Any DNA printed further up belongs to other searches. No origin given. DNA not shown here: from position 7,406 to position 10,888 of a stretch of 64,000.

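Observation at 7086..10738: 1060-aa PLD(HKD)-nuclease / SF2 helicase / DUF3427-type fusion with a convergent small basic protein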

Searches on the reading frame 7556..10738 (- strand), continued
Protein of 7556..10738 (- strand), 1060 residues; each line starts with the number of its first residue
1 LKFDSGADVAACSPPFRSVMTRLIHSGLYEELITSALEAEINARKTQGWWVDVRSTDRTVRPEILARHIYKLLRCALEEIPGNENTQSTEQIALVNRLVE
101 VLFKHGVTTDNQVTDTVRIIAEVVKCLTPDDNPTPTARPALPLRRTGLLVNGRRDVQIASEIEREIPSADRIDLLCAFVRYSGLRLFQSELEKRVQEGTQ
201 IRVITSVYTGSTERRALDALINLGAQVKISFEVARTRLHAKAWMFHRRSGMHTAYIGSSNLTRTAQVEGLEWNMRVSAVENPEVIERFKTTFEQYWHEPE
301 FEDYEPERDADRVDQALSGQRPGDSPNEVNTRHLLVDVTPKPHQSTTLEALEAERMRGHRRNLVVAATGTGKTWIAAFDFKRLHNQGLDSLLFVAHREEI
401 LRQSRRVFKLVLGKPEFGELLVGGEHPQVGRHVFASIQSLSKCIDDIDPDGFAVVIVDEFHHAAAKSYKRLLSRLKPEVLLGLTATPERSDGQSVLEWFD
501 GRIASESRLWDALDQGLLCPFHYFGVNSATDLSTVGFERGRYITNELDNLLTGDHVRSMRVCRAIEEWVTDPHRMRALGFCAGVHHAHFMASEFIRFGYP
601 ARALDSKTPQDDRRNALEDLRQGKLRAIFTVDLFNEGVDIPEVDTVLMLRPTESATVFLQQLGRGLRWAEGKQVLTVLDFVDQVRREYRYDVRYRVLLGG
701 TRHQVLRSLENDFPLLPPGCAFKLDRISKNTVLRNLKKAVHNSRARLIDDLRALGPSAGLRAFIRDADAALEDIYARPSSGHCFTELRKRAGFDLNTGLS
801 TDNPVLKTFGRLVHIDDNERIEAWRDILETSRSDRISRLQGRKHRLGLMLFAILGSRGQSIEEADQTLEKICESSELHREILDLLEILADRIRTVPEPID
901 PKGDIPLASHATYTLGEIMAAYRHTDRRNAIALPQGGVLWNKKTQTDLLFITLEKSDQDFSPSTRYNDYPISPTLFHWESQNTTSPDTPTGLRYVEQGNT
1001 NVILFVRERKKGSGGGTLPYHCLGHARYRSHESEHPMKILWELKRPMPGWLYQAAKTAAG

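Call 17: find_homologous_proteins(query=window:7556-10681:-, max_evalue=1e-10)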
Query window:7556-10681:- (1041 aa): 8000 proteins with E <= 1e-10 among 8000 candidates; the best 120 are listed.
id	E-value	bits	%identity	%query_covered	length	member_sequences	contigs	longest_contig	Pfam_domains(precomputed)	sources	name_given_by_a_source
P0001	0.0e+0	2393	100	100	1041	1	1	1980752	PF00270.36,PF13091.13,PF11907.14,PF18766.8,PF00271.38,PF04851.22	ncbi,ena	-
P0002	0.0e+0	1885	79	100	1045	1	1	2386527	PF00270.36,PF13091.13,PF11907.14,PF18766.8,PF00271.38,PF04851.22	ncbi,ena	-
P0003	0.0e+0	1824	76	100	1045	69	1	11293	PF00270.36,PF13091.13,PF11907.14,PF18766.8,PF00271.38,PF04851.22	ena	-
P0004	0.0e+0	1797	75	100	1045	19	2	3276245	PF00270.36,PF13091.13,PF11907.14,PF18766.8,PF00271.38,PF04851.22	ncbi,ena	-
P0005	0.0e+0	1773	74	100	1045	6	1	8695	PF00270.36,PF13091.13,PF11907.14,PF18766.8,PF00271.38,PF04851.22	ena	-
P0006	0.0e+0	1765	74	100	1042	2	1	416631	PF00270.36,PF13091.13,PF09565.17,PF11907.14,PF18766.8,PF00271.38,PF04851.22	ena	-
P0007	0.0e+0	1761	74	100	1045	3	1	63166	PF00270.36,PF13091.13,PF11907.14,PF18766.8,PF00271.38,PF04851.22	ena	-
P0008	0.0e+0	1757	74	100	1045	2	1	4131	PF00270.36,PF13091.13,PF11907.14,PF18766.8,PF00271.38,PF04851.22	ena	-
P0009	0.0e+0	1751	73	100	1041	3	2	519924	PF00270.36,PF13091.13,PF11907.14,PF18766.8,PF00271.38,PF04851.22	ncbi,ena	-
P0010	0.0e+0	1748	73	100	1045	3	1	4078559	PF00270.36,PF13091.13,PF11907.14,PF18766.8,PF00271.38,PF04851.22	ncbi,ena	-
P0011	0.0e+0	1746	73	100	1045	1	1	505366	PF00270.36,PF13091.13,PF09565.17,PF11907.14,PF18766.8,PF00271.38,PF04851.22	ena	-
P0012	0.0e+0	1744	73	100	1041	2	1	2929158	PF00270.36,PF13091.13,PF11907.14,PF18766.8,PF00271.38,PF04851.22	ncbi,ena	-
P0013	0.0e+0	1743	72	100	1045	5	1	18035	PF00270.36,PF13091.13,PF09565.17,PF11907.14,PF18766.8,PF00271.38,PF04851.22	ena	-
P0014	0.0e+0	1742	74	100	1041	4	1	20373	PF00270.36,PF13091.13,PF11907.14,PF18766.8,PF00271.38,PF04851.22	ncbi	-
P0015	0.0e+0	1741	73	100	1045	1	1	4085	PF00270.36,PF13091.13,PF11907.14,PF18766.8,PF00271.38,PF04851.22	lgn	-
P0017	0.0e+0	1734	73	100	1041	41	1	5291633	PF00270.36,PF13091.13,PF11907.14,PF18766.8,PF00271.38,PF04851.22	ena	-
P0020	0.0e+0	1732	73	100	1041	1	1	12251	PF00270.36,PF13091.13,PF11907.14,PF18766.8,PF00271.38,PF04851.22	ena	-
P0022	0.0e+0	1729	73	100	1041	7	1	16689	PF00270.36,PF13091.13,PF11907.14,PF18766.8,PF00271.38,PF04851.22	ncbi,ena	-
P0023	0.0e+0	1729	73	100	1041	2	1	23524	PF00270.36,PF13091.13,PF11907.14,PF18766.8,PF00271.38,PF04851.22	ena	-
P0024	0.0e+0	1728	73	100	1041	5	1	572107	PF00270.36,PF13091.13,PF11907.14,PF18766.8,PF00271.38,PF04851.22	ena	-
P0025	0.0e+0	1727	72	100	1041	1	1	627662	PF00270.36,PF13091.13,PF11907.14,PF18766.8,PF00271.38,PF04851.22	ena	-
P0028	0.0e+0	1725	73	100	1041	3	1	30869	PF00270.36,PF13091.13,PF11907.14,PF18766.8,PF00271.38,PF04851.22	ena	-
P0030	0.0e+0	1722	72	100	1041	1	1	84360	PF00270.36,PF13091.13,PF11907.14,PF18766.8,PF00271.38,PF04851.22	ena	-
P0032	0.0e+0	1720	73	100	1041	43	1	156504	PF00270.36,PF13091.13,PF11907.14,PF00271.38,PF04851.22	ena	-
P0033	0.0e+0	1720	72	100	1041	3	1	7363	PF00270.36,PF13091.13,PF11907.14,PF18766.8,PF00271.38,PF04851.22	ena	-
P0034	0.0e+0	1720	73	100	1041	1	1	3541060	PF00270.36,PF13091.13,PF11907.14,PF18766.8,PF00271.38,PF04851.22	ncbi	-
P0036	0.0e+0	1718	73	100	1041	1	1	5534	PF00270.36,PF13091.13,PF11907.14,PF18766.8,PF00271.38,PF04851.22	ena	-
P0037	0.0e+0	1718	72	100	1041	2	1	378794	PF00270.36,PF13091.13,PF11907.14,PF18766.8,PF00271.38,PF04851.22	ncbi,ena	-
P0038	0.0e+0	1718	73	100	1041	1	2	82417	PF00270.36,PF13091.13,PF11907.14,PF18766.8,PF00271.38,PF04851.22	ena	-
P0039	0.0e+0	1718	72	100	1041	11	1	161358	PF00270.36,PF13091.13,PF11907.14,PF18766.8,PF00271.38,PF04851.22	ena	-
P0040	0.0e+0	1717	72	100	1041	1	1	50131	PF00270.36,PF13091.13,PF11907.14,PF18766.8,PF00271.38,PF04851.22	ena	-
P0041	0.0e+0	1717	72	100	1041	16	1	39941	PF00270.36,PF13091.13,PF11907.14,PF00271.38,PF04851.22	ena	-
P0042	0.0e+0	1716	73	100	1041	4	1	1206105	PF00270.36,PF13091.13,PF11907.14,PF18766.8,PF00271.38,PF04851.22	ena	-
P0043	0.0e+0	1712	72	100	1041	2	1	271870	PF00270.36,PF13091.13,PF11907.14,PF18766.8,PF00271.38,PF04851.22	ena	-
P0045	0.0e+0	1711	72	100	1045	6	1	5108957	PF00270.36,PF13091.13,PF11907.14,PF18766.8,PF00271.38,PF04851.22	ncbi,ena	-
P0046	0.0e+0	1711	72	100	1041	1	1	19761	PF00270.36,PF13091.13,PF11907.14,PF18766.8,PF00271.38,PF04851.22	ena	-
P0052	0.0e+0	1696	72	100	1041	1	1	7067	PF00270.36,PF13091.13,PF11907.14,PF18766.8,PF00271.38,PF04851.22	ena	-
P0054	0.0e+0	1693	71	100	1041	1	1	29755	PF00270.36,PF13091.13,PF11907.14,PF18766.8,PF00271.38,PF04851.22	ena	-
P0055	0.0e+0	1691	72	100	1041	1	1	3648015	PF00270.36,PF13091.13,PF11907.14,PF18766.8,PF00271.38,PF04851.22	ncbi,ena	-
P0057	0.0e+0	1688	71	100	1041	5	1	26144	PF00270.36,PF13091.13,PF11907.14,PF18766.8,PF00271.38,PF04851.22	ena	-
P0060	0.0e+0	1685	71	100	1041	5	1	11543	PF00270.36,PF13091.13,PF11907.14,PF18766.8,PF00271.38,PF04851.22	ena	-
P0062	0.0e+0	1682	71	100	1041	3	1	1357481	PF00270.36,PF13091.13,PF11907.14,PF18766.8,PF00271.38,PF04851.22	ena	-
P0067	0.0e+0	1666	71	100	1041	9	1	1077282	PF00270.36,PF13091.13,PF11907.14,PF18766.8,PF00271.38,PF04851.22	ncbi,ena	-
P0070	0.0e+0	1664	70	100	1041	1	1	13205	PF00270.36,PF13091.13,PF11907.14,PF18766.8,PF00271.38,PF04851.22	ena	-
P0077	0.0e+0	1659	70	100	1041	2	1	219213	PF00270.36,PF13091.13,PF11907.14,PF18766.8,PF00271.38,PF04851.22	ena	-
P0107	0.0e+0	1491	63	100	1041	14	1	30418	PF00270.36,PF13091.13,PF11907.14,PF18766.8,PF00271.38,PF04851.22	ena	-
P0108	0.0e+0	1488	63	100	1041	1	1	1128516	PF00270.36,PF13091.13,PF11907.14,PF18766.8,PF00271.38,PF04851.22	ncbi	-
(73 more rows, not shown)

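Call 26: find_related_loci(query=window:7556-10681:-, collection=genome_contigs, flank=8000)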
Query window:7556-10681:- (1041 aa) in genome_contigs; peptide patterns used: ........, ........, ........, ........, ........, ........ (x = any residue, [..] = any of these).
182 stretches matched a pattern; 168 encode a relative of the query (tblastn E <= 1e-3); the best 80 are kept; 80 distinct loci.
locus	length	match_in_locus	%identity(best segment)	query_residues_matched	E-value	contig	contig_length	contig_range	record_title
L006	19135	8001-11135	79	1-1041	0e+0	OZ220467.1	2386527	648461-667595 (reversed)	MAG: Thermodesulfobacteriota bacterium isolate aae6c288-ea75-4acf-8f30-d59ed56bdf13 genome assembly, chromosome: 1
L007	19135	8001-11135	76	1-1041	0e+0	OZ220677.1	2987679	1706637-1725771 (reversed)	MAG: Arenicellales bacterium isolate e4234053-763e-428e-8938-38a587063467 genome assembly, chromosome: 1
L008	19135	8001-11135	75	1-1041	0e+0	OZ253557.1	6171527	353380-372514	MAG: Alphaproteobacteria bacterium isolate 076c979e-b32e-4df2-94ec-b05dd2327168 genome assembly, chromosome: 1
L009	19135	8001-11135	75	1-1041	0e+0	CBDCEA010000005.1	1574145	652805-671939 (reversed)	MAG: Alphaproteobacteria bacterium isolate acfa3c97-71bc-419c-b48f-b1c48e78630c genome assembly, contig: contig_5, whole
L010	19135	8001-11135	74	1-1041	0e+0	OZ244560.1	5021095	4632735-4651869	MAG: Candidatus Azotimanducaceae bacterium isolate 0692c290-e5a6-45a5-9c05-b220158016a7 genome assembly, chromosome: 1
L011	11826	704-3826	74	1-1041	0e+0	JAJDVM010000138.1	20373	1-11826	MAG: Defluviicoccus sp. isolate jk18x22bins.41 k141_774927, whole genome shotgun sequence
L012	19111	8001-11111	73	1-1037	0e+0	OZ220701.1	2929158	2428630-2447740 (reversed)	MAG: Alphaproteobacteria bacterium isolate a603a0a2-d098-4ec7-8fb6-76c879e39c7f genome assembly, chromosome: 1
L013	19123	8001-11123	73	1-1041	0e+0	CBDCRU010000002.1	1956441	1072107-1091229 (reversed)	MAG: Alphaproteobacteria bacterium isolate 004192cc-7be1-4318-a486-98437b1b10df genome assembly, contig: contig_2, whole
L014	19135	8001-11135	72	1-1041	0e+0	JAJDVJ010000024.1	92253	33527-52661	MAG: Silicimonas sp. isolate jk18x22bins.35 k141_435349, whole genome shotgun sequence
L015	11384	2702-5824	73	1-1041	0e+0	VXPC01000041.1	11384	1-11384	MAG: Candidatus Saccharibacteria bacterium isolate SB0662_bin_47 NODE_4676_length_11384_cov_43.525642, whole genome shot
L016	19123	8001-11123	73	1-1041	0e+0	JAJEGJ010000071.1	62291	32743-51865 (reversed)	MAG: Alphaproteobacteria bacterium isolate p16x44bins.6 k141_1285123, whole genome shotgun sequence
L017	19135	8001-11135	72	1-1041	0e+0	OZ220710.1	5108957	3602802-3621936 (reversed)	MAG: Thermodesulfobacteriota bacterium isolate dce1034a-8f23-488c-aa07-39e6c80a0035 genome assembly, chromosome: 1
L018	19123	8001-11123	72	1-1041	0e+0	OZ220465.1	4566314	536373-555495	MAG: Alphaproteobacteria bacterium isolate 2e117dc1-b724-48be-a0dc-3928aadd10ea genome assembly, chromosome: 1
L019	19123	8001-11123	72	1-1041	0e+0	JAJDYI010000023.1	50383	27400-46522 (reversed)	MAG: Alphaproteobacteria bacterium isolate jk18x34bins.19 k141_344546, whole genome shotgun sequence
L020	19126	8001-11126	72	1-1041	0e+0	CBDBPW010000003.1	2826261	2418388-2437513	MAG: Paracoccaceae bacterium isolate 54bceaf8-0355-482a-8c1c-721e8d2b0488 genome assembly, contig: contig_3, whole genom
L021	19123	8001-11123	73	1-1041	0e+0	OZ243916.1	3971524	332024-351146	MAG: uncultured Candidatus Binatia bacterium isolate 2cc28cda-9127-4ec7-a469-3bb310e7266b genome assembly, chromosome: 1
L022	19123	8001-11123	73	1-1041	0e+0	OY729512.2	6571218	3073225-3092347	MAG: Thalassobaculaceae bacterium isolate a8bd7160-0c7c-4351-a665-cbf86186f35e genome assembly, chromosome: 1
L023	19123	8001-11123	73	1-1041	0e+0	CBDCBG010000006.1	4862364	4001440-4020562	MAG: Paracoccaceae bacterium isolate 5812eaf6-6c27-420f-b7fa-a4b7e87638f2 genome assembly, contig: contig_5, whole genom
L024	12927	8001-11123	72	1-1041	0e+0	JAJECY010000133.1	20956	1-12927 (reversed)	MAG: Acidobacteria bacterium isolate jk18xAbins.46 k141_586080, whole genome shotgun sequence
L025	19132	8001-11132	71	1-1041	0e+0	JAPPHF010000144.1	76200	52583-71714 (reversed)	MAG: Deltaproteobacteria bacterium isolate RHO1_bin_74 NODE_779_length_76200_cov_8.920665, whole genome shotgun sequence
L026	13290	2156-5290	71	1-1041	0e+0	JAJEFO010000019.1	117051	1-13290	MAG: Silicimonas sp. isolate p16x43bins.5 k141_1028054, whole genome shotgun sequence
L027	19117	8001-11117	70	1-1041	0e+0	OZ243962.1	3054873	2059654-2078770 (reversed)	MAG: Candidatus Poriferihabitaceae bacterium isolate 32b2e305-c3db-4362-a3a8-656a4bdf3677 genome assembly, chromosome: 1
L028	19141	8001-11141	68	1-1041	0e+0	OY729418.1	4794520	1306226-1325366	MAG: Paracoccaceae bacterium isolate 54c0c81b-ab6a-46d8-a0b5-11567dc3f75d genome assembly, chromosome: 1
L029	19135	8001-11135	76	1-1041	0e+0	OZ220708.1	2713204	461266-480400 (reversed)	MAG: Arenicellales bacterium isolate a09e4232-3a37-4cba-b47e-813f1f4ff435 genome assembly, chromosome: 1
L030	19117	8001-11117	67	4-1041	0e+0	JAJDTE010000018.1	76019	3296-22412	MAG: Gammaproteobacteria bacterium isolate jk18x11bins.53 k141_1303770, whole genome shotgun sequence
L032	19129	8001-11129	64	1-1041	0e+0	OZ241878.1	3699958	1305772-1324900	MAG: Candidatus Poriferihabitaceae bacterium isolate fe0ff86d-c84e-4c9a-b224-d791de8b10c1 genome assembly, chromosome: 1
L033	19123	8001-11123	73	1-1041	0e+0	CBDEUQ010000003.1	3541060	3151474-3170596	MAG: Alphaproteobacteria bacterium isolate 2f44908d-55c9-476c-8e70-9e68d195b5b4 genome assembly, contig: contig_3, whole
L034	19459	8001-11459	71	1-1041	0e+0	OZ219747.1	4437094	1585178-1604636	MAG: Alphaproteobacteria bacterium isolate aa463369-b140-4e10-bdcd-729ab9309ae6 genome assembly, chromosome: 2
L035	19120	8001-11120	59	1-1041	0e+0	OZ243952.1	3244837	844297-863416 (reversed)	MAG: Arenicellales bacterium isolate fb6db215-cce2-4ab8-810b-2160e42eb6f5 genome assembly, chromosome: 1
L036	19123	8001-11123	73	1-1041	0e+0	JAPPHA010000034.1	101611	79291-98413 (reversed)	MAG: Paracoccaceae bacterium isolate RHO1_bin_6 NODE_451_length_101611_cov_39.204616, whole genome shotgun sequence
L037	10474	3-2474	73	218-1041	0e+0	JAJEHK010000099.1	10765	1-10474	MAG: Alphaproteobacteria bacterium isolate p16x60bins.4 k141_130284, whole genome shotgun sequence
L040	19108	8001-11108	70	1-1041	0e+0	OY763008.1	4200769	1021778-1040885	MAG: Alphaproteobacteria bacterium isolate c3f7fb18-987a-4481-a40f-6ef58412cdbb genome assembly, chromosome: 1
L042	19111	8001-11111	64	1-1041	0e+0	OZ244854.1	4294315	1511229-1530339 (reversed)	MAG: Paracoccaceae bacterium isolate 8cccaf92-0958-4092-b060-190bed362cb7 genome assembly, chromosome: 1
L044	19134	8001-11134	71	1-1041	0e+0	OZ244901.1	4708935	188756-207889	MAG: Paracoccaceae bacterium isolate 099955af-6f2a-495a-b55e-941898089180 genome assembly, chromosome: 1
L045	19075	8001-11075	45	8-1041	0e+0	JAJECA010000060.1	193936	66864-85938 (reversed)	MAG: Acidimicrobiia bacterium isolate jk18x9bins.74 k141_295027, whole genome shotgun sequence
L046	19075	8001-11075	44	8-1041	0e+0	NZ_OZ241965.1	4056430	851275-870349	MAG: Candidatus Poriferisocius sp. isolate b25f411a-8abc-437d-a916-241d4d5bb498 chromosome 1, complete sequence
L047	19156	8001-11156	45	8-1041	0e+0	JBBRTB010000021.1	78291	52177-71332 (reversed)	MAG: Thermoanaerobaculia bacterium isolate La2_metabat2.171 La2_metabat2.171_K_790092L78291_cov_39.8546, whole genome sh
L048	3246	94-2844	49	114-1041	0e+0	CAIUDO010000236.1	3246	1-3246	MAG: uncultured proteobacterium isolate LaPlata_bin-3660 genome assembly, contig: bin-3660:236/959, whole genome shotgun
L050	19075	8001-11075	43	8-1041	0e+0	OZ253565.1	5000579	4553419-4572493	MAG: Dehalococcoidia bacterium isolate c57aa991-6108-42ac-a26f-d51f4aa099f5 genome assembly, chromosome: 1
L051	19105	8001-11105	45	3-1041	0e+0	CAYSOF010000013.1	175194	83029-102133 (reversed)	MAG TPA_asm: uncultured Candidatus Binatia bacterium isolate binchicken_co179_115 genome assembly, contig: NODE_399_leng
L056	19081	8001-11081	44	5-1041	0e+0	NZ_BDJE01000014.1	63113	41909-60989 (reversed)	Nocardioides sp. PD653-B2, whole genome shotgun sequence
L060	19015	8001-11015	44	8-1039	0e+0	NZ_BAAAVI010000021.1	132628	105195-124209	Streptosporangium fragile strain JCM 6242 sequence021, whole genome shotgun sequence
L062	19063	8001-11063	43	7-1041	0e+0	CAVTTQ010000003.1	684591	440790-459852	MAG: uncultured Actinomycetota bacterium isolate MFD09671.bin.3.178 genome assembly, contig: contig_30364, whole genome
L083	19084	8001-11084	44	5-1041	0e+0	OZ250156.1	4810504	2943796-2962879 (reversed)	MAG: Dehalococcoidia bacterium isolate e5f5fd38-eeba-48ed-b54a-83455fc2a46d genome assembly, chromosome: 1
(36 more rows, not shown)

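Call 36: find_encoding_contigs(protein=P0004, flank=10000, max_places=2)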
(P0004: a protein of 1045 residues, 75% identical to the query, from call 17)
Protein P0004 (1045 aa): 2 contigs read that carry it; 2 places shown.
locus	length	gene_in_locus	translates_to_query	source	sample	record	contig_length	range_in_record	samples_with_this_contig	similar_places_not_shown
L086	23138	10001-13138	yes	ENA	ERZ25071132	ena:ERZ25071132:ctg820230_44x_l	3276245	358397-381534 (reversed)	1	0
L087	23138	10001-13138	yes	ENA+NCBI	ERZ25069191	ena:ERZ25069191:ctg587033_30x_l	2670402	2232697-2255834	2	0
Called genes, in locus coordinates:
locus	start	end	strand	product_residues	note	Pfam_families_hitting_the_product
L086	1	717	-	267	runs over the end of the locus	PF00950:ABC-3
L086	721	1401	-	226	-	PF00005:ABC_tran, PF13304:AAA_21 (faint)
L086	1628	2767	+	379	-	PF03707:MHYT, PF04397:LytTR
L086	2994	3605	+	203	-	PF02979:NHase_alpha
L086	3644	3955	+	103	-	PF21006:NHase_beta_N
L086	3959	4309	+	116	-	PF02211:NHase_beta_C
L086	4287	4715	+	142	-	PF21006:NHase_beta_N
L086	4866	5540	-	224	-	PF02798:GST_N, PF13417:GST_N_3, PF13409:GST_N_2, PF13410:GST_C_2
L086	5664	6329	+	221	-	PF03167:UDG (weak)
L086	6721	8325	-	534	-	PF00496:SBP_bac_5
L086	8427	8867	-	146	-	PF04250:DUF429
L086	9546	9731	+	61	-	-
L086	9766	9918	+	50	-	-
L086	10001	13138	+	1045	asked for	PF13091:PLDc_2, PF00270:DEAD (weak), PF04851:ResIII, PF18766:SWI2_SNF2 (weak), PF00271:Helicase_C, PF11907:DUF3427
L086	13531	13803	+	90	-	-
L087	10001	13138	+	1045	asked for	PF13091:PLDc_2, PF00270:DEAD (weak), PF04851:ResIII, PF18766:SWI2_SNF2 (weak), PF00271:Helicase_C, PF11907:DUF3427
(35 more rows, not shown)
